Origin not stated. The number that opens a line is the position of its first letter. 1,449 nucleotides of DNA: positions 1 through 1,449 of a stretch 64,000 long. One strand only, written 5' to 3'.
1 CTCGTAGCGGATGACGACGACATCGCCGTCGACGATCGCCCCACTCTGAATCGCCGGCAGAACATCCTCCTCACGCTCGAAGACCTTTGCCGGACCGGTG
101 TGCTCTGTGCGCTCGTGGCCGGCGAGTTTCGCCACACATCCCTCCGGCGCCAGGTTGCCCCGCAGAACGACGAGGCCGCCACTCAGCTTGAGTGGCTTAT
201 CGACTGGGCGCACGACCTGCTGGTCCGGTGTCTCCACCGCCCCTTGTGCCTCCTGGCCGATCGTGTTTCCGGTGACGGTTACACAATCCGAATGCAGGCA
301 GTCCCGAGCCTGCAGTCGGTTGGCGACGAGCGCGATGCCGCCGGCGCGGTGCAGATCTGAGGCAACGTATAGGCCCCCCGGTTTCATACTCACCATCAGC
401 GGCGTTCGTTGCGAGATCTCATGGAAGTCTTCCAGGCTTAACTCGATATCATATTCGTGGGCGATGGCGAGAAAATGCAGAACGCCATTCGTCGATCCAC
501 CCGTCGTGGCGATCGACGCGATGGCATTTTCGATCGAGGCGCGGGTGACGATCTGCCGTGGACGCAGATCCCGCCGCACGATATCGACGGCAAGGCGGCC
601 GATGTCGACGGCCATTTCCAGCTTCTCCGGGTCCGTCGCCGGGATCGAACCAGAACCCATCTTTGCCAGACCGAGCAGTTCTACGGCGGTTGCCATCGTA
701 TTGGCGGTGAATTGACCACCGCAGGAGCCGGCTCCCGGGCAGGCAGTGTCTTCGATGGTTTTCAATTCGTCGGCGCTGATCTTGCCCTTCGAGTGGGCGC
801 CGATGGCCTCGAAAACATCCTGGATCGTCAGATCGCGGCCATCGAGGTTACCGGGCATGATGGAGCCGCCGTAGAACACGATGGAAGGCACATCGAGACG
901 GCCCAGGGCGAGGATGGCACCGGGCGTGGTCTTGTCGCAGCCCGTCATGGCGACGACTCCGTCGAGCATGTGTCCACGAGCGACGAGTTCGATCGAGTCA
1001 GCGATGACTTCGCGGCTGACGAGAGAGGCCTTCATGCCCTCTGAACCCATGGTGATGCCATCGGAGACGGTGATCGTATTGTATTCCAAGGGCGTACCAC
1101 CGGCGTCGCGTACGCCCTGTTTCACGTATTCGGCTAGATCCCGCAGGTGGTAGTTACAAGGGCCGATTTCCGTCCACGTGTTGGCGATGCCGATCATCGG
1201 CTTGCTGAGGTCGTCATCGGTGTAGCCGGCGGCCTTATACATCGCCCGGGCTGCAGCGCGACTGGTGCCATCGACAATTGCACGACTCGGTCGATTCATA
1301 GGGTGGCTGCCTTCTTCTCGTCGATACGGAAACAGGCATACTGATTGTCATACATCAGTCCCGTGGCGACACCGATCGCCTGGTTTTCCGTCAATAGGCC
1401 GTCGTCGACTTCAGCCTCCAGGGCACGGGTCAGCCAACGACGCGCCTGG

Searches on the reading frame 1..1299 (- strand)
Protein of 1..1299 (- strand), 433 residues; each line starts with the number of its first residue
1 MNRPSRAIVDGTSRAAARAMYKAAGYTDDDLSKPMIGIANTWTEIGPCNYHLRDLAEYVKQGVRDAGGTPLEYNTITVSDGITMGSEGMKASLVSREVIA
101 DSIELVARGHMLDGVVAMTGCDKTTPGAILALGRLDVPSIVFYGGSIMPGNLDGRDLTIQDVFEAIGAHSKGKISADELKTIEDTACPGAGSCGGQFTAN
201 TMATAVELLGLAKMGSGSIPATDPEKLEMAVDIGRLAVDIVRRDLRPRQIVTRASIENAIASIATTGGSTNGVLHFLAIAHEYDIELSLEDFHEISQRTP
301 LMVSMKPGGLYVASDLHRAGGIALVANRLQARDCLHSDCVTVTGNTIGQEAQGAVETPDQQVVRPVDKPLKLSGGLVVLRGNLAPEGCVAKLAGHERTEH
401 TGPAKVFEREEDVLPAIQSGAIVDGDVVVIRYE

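Call 47: search_protein_families(library=pfam, proteins=[window:1-1299:-], max_evalue=0.0001)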
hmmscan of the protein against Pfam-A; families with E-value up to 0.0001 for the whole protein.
window:1-1299:- (433 aa): 2 families
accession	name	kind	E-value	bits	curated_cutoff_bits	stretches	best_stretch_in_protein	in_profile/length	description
PF00920.27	ILVD_EDD_N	-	1.5e-125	419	27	1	33-349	1-315/316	Dihydroxy-acid/6-phosphogluconate dehydratase N-terminal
PF24877.1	ILV_EDD_C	-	1.3e-21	77.4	27.7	1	361-433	1-75/191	Dihydroxy-acid/6-phosphogluconate dehydratase C-terminal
